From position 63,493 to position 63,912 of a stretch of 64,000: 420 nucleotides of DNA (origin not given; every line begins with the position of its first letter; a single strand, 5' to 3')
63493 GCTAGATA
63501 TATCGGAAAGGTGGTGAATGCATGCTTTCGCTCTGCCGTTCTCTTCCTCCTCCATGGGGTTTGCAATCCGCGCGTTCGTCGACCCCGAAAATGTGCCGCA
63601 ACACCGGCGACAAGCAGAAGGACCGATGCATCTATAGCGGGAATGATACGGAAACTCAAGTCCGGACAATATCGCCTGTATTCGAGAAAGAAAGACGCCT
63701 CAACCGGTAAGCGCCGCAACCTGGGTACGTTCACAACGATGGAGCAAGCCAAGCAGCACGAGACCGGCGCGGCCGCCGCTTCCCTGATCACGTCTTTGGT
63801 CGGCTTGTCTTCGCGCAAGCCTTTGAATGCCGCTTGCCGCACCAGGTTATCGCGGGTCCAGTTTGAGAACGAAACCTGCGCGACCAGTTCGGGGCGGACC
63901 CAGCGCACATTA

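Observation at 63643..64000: Tail-to-tail junction deletes the 3' ends of both a LigD-type ligase and a small conserved basic protein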

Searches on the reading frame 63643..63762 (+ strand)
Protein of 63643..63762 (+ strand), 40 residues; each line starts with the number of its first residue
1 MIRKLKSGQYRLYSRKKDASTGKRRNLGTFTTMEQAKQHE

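Call 7: search_protein_families(library=pfam, proteins=[window:63643-63762:+], max_evalue=1)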
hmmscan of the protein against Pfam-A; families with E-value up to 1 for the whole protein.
seq(40 aa): 0 families

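Call 8: search_protein_families(library=ncbifam, proteins=[window:63643-63762:+], max_evalue=1)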
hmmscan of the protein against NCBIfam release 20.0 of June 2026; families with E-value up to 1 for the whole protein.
seq(40 aa): 0 families

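Call 14: find_homologous_proteins(query=window:63643-63762:+, max_evalue=0.001)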
Query seq(40 aa) (40 aa): 7998 proteins with E <= 0.001 among 8000 candidates; the best 120 are listed.
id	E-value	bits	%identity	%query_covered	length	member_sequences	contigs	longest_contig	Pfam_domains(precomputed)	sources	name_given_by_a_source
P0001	3.6e-16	73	93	100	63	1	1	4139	-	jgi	jgi:hypothetical protein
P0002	4.6e-16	73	95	100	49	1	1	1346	-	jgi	jgi:hypothetical protein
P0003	4.6e-16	73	95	100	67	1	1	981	-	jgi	jgi:hypothetical protein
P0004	5.4e-16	73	93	100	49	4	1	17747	-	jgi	jgi:hypothetical protein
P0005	6.7e-16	72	93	100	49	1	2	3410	-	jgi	jgi:hypothetical protein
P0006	7.2e-16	72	90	100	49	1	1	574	-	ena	-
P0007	7.3e-16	72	90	100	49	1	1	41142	-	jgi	jgi:hypothetical protein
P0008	9.5e-16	72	93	100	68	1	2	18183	-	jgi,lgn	jgi:hypothetical protein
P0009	9.6e-16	72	90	100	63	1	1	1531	-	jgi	jgi:hypothetical protein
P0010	1.2e-15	72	90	100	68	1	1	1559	-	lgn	-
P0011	1.3e-15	72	90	100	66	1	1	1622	-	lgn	-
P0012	1.4e-15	71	93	100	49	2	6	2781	-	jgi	jgi:hypothetical protein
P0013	1.4e-15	71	90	100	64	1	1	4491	-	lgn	-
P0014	1.5e-15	71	90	100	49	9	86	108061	-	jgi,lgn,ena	jgi:hypothetical protein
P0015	1.6e-15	71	90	100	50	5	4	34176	-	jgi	jgi:hypothetical protein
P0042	5.8e-15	70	88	100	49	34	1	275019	-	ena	-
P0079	1.4e-14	68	88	100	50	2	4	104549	-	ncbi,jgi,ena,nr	ncbi:MAG TPA: hypothetical protein VFB24_16630 [Candidatus Binatia bacterium]|jgi:hypothetical prote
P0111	2.3e-14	68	88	100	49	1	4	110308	-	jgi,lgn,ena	-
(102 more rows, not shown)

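Call 29: search_protein_families(library=pfam, proteins=[P0002, P0111, P0079], max_evalue=10)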
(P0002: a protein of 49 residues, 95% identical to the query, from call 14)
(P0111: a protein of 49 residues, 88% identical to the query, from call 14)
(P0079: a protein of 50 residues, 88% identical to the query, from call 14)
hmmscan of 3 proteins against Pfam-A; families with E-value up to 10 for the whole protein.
P0002 (49 aa): 1 family
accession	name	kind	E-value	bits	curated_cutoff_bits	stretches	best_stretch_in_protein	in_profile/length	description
PF14657.12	Arm-DNA-bind_4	-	0.033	14.2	22.3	1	16-44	9-39/47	Arm DNA-binding domain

P0111 (49 aa): 1 family
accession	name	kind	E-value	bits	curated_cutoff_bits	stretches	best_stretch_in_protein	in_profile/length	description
PF00847.26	AP2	-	0.039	14.7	33.3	1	14-39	19-43/54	AP2 domain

P0079 (50 aa): 1 family
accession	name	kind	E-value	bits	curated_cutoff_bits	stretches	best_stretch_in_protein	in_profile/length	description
PF00515.34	TPR_1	-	0.17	12.2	27.8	1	35-49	13-27/34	Tetratricopeptide repeat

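Call 33: find_related_loci(query=A1, collection=metagenome_contigs, flank=10000)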
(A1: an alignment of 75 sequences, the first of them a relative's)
Query A1 (49 aa) in metagenome_contigs; peptide patterns used: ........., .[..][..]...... (x = any residue, [..] = any of these).
600 stretches matched a pattern (row limit reached: there are more); 599 encode a relative of the query (tblastn E <= 1e-3); the best 80 are kept; 80 distinct loci.
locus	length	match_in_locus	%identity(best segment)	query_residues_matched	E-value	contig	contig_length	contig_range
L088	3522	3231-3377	90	1-49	2e-26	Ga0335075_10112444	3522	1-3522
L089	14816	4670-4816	90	1-49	4e-26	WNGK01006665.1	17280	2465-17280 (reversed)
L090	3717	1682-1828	88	1-49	1e-25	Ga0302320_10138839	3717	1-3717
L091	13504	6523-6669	88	1-49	2e-25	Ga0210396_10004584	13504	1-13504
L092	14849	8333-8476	90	1-48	4e-25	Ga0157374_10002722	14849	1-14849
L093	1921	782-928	84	1-49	5e-25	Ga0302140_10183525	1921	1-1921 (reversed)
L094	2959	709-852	85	1-48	5e-25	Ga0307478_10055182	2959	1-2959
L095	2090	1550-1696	86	1-49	6e-25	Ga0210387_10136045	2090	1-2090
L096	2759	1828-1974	86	1-49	5e-25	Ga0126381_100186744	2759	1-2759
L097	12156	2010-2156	84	1-49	7e-25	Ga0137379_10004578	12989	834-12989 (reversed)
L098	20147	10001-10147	84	1-49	8e-25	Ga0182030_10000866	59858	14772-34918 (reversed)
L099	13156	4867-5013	82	1-49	4e-24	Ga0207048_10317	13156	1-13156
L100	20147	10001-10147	80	1-49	9e-24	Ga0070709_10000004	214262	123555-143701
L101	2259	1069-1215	82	1-49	1e-23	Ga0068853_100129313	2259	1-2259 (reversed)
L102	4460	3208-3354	82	1-49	1e-23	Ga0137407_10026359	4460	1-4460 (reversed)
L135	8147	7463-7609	80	1-49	3e-22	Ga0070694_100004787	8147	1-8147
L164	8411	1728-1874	76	1-49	9e-22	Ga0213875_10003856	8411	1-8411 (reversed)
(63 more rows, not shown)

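Call 37: predict_structure(alignment_id=A1)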
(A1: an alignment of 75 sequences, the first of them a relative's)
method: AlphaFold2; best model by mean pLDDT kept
length: 49 residues; sequences in the alignment: 75
mean_pLDDT: 94.4   pTM: 0.69
mean pLDDT of the five models: 94.4, 93.6, 92.9, 92.1, 91.8
residues with pLDDT >= 90: 43; 70-90: 6; 50-70: 0; < 50: 0
segments of 3 or more residues with pLDDT < 50: none
pLDDT, mean of each block of 10 residues (from residue 1): 96 95 96 97 88
secondary structure, 60 per line:
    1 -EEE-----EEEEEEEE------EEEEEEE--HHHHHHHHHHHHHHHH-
elements in order: E2-4 E10-17 E24-30 H33-48

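Call 40: fold_search(model_id=the predicted structure, library=pdb)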
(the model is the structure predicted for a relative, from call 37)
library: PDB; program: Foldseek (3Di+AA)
matches with E <= 10: 141; with E <= 0.001: 0
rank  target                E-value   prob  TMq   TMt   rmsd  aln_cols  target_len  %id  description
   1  1gcc_A                3.5e-01  0.96  0.53  0.43   2.3        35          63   34  SOLUTION NMR STRUCTURE OF THE COMPLEX OF GCC-BOX BINDING DOMAIN OF ATERF1 AND GCC-BOX DNA, MINIMIZED AVERAGE STRUCTURE (released 1999-03-23)
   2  7wq5_A                1.3e+00  0.63  0.48  0.17   2.4        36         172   25  Crystal structure of Arabidopsis transcriptional factor WRINKLED1 with dsDNA (released 2022-08-31)
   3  4dam_K                1.3e+00  0.08  0.25  0.14  11.8        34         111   18  Crystal structure of small single-stranded DNA-binding protein from Streptomyces coelicolor (released 2013-01-16)
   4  4dam_F                1.4e+00  0.08  0.25  0.14  11.7        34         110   18  Crystal structure of small single-stranded DNA-binding protein from Streptomyces coelicolor (released 2013-01-16)
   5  4dam_E                1.7e+00  0.07  0.25  0.14  11.7        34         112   18  Crystal structure of small single-stranded DNA-binding protein from Streptomyces coelicolor (released 2013-01-16)
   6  9c6b_B                2.0e+00  0.33  0.42  0.06   3.7        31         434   22  PP2A:B55-p107 substrate complex (released 2025-05-21)
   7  9g6k_UG               2.3e+00  0.23  0.47  0.20   4.7        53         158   17  LSU structure derived from the LSU sample of the mitoribosome from T. gondii. (released 2024-12-11)
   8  3tqy_A                2.3e+00  0.07  0.21  0.11  13.1        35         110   17  Structure of a single-stranded DNA-binding protein (ssb), from Coxiella burnetii (released 2011-09-21)
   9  3io5_A                2.4e+00  0.18  0.37  0.09   2.6        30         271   23  Crystal Structure of a dimeric form of the uvsX Recombinase core domain from Enterobacteria Phage T4 (released 2010-08-25)
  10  4dam_A                2.6e+00  0.06  0.25  0.14  11.7        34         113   18  Crystal structure of small single-stranded DNA-binding protein from Streptomyces coelicolor (released 2013-01-16)
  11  4dam_D                2.6e+00  0.06  0.25  0.14  11.7        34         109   18  Crystal structure of small single-stranded DNA-binding protein from Streptomyces coelicolor (released 2013-01-16)
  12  7f5y_B                2.8e+00  0.06  0.22  0.12  13.1        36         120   19  Crystal structure of the single-stranded dna-binding protein from Mycobacterium tuberculosis- Form III (released 2022-05-11)
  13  6l0v_A                2.9e+00  0.30  0.43  0.36   3.6        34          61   12  Structure of RLD2 BRX domain bound to LZY3 CCL motif (released 2020-02-05)
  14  4po2_B                2.9e+00  0.12  0.37  0.11   8.1        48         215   21  Crystal Structure of the Stress-Inducible Human Heat Shock Protein HSP70 Substrate-Binding Domain in Complex with Pept (released 2014-08-20)
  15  4rt5_A                3.1e+00  0.12  0.31  0.18   2.4        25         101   20  The crystal structure of a glyoxalase/bleomycin resistance protein/dioxygenase protein from planctomyces limnophilus d (released 2014-12-03)
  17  7wq5_B                3.3e+00  0.18  0.40  0.15   3.7        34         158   26  Crystal structure of Arabidopsis transcriptional factor WRINKLED1 with dsDNA (released 2022-08-31)
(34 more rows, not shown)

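Call 46: search_protein_families(library=ncbifam, proteins=[P0002], max_evalue=1)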
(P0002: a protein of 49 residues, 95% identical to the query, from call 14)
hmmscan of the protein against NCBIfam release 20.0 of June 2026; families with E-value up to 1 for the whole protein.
P0002 (49 aa): 0 families

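Call 54: search_protein_representatives(alignment_id=A1)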
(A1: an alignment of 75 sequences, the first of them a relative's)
Query: 75 sequences, 49 profile positions. Proteins with E-value up to 0.001 (for the whole library): 2680; up to 1e-10: 1890; up to 1e-30: 0. The best 150 are listed.
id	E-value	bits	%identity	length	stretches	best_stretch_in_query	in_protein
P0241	2.3e-30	120.3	-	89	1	1-49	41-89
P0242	1.0e-29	118.2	-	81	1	1-49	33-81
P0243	1.4e-29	117.8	-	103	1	1-49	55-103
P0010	1.7e-29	117.5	-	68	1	1-49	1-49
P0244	1.9e-29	117.3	-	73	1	1-49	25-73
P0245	2.0e-29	117.2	-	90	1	1-49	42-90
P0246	2.0e-29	117.2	-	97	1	1-49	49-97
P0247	3.0e-29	116.7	-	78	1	1-49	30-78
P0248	3.1e-29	116.7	-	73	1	1-49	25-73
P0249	3.1e-29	116.6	-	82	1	1-49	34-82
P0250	3.1e-29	116.6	-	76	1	1-49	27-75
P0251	3.3e-29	116.6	-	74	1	1-49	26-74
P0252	3.5e-29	116.5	-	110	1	1-49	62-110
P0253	4.4e-29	116.2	-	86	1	1-49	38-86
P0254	5.5e-29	115.9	-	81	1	1-49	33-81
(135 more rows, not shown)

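Call 57: search_protein_families(library=pfam, proteins=[L164:1910-2428:+, L164:140-925:+, L164:1048-1536:+, L135:1731-2900:-, L135:4230-7349:-, L135:2918-3478:+], max_evalue=0.001)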
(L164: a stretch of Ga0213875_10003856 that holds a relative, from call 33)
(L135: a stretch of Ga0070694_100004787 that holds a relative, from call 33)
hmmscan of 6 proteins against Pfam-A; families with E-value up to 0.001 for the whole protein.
L164:1910-2428:+ (172 aa): 1 family
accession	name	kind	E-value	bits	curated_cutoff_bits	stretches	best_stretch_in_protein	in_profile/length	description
PF01068.26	DNA_ligase_A_M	-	5.4e-16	59.3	26.2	1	2-144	42-204/204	ATP dependent DNA ligase domain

L164:140-925:+ (261 aa): 0 families

L164:1048-1536:+ (162 aa): 0 families

L135:1731-2900:- (389 aa): 2 families
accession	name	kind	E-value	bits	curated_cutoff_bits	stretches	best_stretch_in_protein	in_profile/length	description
PF01068.26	DNA_ligase_A_M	-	1.5e-36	126.5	26.2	1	66-252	1-204/204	ATP dependent DNA ligase domain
PF04679.21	DNA_ligase_A_C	-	5.5e-29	100.9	27.5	1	271-363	2-94/94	ATP dependent DNA ligase C terminal region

L135:4230-7349:- (1039 aa): 27 families (the best 25 are shown)
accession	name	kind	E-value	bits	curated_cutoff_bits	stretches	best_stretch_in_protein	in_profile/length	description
PF00069.31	Pkinase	-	8.8e-46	156.9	31.7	1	43-310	1-257/263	Protein kinase domain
PF13424.12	TPR_12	-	2.2e-36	124.3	30.1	5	772-844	3-77/77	Tetratricopeptide repeat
PF07714.23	PK_Tyr_Ser-Thr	-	4.1e-31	108.7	23.1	1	45-305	3-250/258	Protein tyrosine and serine/threonine kinase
PF07719.23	TPR_2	-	1.7e-27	93.7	27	3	500-531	3-34/34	Tetratricopeptide repeat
PF17874.7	TPR_MalT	-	8.1e-24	84.9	45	2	584-846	52-314/336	MalT-like TPR region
PF00515.34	TPR_1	-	4.9e-22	77.2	27.8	2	659-680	8-29/34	Tetratricopeptide repeat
PF13176.12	TPR_7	-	3.9e-18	64.4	27.9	0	502-532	3-35/36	Tetratricopeptide repeat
PF13181.12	TPR_8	-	4e-18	64.4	25.7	0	500-530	3-33/34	Tetratricopeptide repeat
PF13428.12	TPR_14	-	4e-17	61.4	23.5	0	501-540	4-43/44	Tetratricopeptide repeat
PF13432.12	TPR_16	-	6.4e-17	62.1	32.7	5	477-532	10-65/65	Tetratricopeptide repeat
PF13374.12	TPR_10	-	4.8e-16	58.6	27.5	1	814-844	4-34/42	Tetratricopeptide repeat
PF14559.12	TPR_19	-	7e-16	58.8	25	2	663-720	2-53/68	Tetratricopeptide repeat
PF13414.12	TPR_11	-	5.5e-10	39.2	26.8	1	505-544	1-40/42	TPR repeat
PF10345.15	Cohesin_load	-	1.2e-08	34.2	25.8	1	667-794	74-203/585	Cohesin loading factor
PF01636.29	APH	-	1.3e-08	35.4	23.2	1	68-161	22-110/239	Phosphotransferase enzyme family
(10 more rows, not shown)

L135:2918-3478:+ (186 aa): 1 family
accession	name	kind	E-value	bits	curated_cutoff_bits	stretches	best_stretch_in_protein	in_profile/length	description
PF03167.25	UDG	-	1.6e-22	80.5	24.3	1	24-170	2-127/141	Uracil DNA glycosylase superfamily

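Call 59: find_encoding_contigs(protein=P0079, flank=5000, max_places=2)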
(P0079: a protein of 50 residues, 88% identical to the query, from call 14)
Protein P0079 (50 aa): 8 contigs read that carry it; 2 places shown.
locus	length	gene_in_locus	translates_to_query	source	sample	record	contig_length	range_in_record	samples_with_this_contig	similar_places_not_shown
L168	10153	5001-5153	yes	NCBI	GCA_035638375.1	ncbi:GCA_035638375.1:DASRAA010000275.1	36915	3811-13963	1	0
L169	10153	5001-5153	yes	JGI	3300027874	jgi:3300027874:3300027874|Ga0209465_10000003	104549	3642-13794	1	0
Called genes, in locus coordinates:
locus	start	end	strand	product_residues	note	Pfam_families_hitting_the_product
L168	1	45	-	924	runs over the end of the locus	PF13620:CarboxypepD_reg, PF13715:CarbopepD_reg_2 (weak)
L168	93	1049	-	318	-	PF01569:PAP2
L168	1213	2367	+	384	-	PF08331:QueG_DUF1730, PF13484:Fer4_16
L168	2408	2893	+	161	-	PF01047:MarR (weak), PF12802:MarR_2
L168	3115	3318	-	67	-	PF00313:CSD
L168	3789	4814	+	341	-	PF03631:Virul_fac_BrkB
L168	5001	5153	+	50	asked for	-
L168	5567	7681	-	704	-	PF00930:DPPIV_N (faint), PF07676:PD40 (faint), PF26550:Tricorn_2nd (weak), PF26549:Tricorn_N, PF25174:Beta-prop_THOC3 (faint), PF26549:Tricorn_N, PF00326:Peptidase_S9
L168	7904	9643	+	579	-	PF00654:Voltage_CLC, PF00571:CBS (faint)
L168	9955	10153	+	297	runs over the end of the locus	-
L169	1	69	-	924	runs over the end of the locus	PF13620:CarboxypepD_reg, PF13715:CarbopepD_reg_2 (weak)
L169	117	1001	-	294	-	PF01569:PAP2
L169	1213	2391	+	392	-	PF08331:QueG_DUF1730, PF13484:Fer4_16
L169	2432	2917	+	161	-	PF22381:Staph_reg_Sar_Rot (faint), PF01047:MarR (weak), PF12802:MarR_2 (weak)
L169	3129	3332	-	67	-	PF00313:CSD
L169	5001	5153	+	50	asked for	-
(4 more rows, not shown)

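Call 60: find_encoding_contigs(protein=P0042, flank=5000, max_places=2)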
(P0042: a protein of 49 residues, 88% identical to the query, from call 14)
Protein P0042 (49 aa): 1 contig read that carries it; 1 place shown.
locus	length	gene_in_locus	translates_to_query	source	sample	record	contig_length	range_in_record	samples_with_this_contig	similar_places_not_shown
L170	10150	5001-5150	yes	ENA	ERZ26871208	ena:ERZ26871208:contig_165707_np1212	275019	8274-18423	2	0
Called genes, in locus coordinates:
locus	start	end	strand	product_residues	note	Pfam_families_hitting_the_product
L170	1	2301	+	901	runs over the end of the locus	PF13298:LigD_N, PF01068:DNA_ligase_A_M, PF04679:DNA_ligase_A_C, PF21686:LigD_Prim-Pol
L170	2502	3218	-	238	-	PF00027:cNMP_binding (weak), PF13545:HTH_Crp_2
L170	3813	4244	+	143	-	PF00072:Response_reg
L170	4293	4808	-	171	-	PF05974:DUF892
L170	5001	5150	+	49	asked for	-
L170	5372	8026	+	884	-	PF00128:Alpha-amylase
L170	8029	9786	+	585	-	PF00128:Alpha-amylase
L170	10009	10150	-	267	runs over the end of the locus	PF05552:MS_channel_1st_1 (faint)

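Call 61: find_encoding_contigs(protein=P0014, flank=5000, max_places=3)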
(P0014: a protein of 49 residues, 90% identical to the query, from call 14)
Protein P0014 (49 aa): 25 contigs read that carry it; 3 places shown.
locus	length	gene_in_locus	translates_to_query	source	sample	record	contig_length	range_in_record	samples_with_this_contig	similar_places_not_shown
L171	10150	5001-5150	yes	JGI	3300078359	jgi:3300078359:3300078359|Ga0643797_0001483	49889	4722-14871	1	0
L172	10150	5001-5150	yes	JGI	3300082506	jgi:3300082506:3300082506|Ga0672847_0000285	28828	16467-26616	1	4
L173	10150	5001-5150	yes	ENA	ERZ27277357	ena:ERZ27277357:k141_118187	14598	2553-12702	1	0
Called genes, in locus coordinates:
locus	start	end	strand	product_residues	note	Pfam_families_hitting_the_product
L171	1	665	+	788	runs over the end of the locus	PF00515:TPR_1 (faint), PF07719:TPR_2 (faint), PF13174:TPR_6 (faint), PF13176:TPR_7 (faint), PF13428:TPR_14 (faint), PF01464:SLT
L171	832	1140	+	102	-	-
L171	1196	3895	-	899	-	PF13298:LigD_N, PF01068:DNA_ligase_A_M, PF04679:DNA_ligase_A_C, PF21686:LigD_Prim-Pol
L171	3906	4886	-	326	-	PF02735:Ku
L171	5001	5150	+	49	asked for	-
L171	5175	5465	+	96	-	PF11373:DUF3175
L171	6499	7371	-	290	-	PF01370:Epimerase (weak)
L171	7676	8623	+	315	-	-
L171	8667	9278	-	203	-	-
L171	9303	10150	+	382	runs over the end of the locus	-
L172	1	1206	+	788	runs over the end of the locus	PF00515:TPR_1 (faint), PF07719:TPR_2 (faint), PF13174:TPR_6 (faint), PF13176:TPR_7 (faint), PF13428:TPR_14 (faint), PF01464:SLT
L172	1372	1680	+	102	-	-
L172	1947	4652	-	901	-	PF13298:LigD_N, PF01068:DNA_ligase_A_M, PF04679:DNA_ligase_A_C, PF21686:LigD_Prim-Pol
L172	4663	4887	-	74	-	-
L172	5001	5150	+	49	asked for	-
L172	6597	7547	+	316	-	PF02012:BNR (faint)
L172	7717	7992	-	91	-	-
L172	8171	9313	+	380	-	-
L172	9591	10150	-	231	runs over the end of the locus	PF00072:Response_reg, PF00486:Trans_reg_C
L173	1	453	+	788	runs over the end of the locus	PF13424:TPR_12 (faint), PF00515:TPR_1 (faint), PF07719:TPR_2 (faint), PF13174:TPR_6 (faint), PF13176:TPR_7 (faint), PF13428:TPR_14 (faint), PF01464:SLT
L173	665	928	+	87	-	-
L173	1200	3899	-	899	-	PF13298:LigD_N, PF01068:DNA_ligase_A_M, PF04679:DNA_ligase_A_C, PF21686:LigD_Prim-Pol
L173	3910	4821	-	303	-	PF02735:Ku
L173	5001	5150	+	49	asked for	-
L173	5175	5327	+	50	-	-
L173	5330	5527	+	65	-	-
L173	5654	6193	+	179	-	-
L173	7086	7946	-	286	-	PF01370:Epimerase (faint)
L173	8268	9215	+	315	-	-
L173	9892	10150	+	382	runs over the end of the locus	-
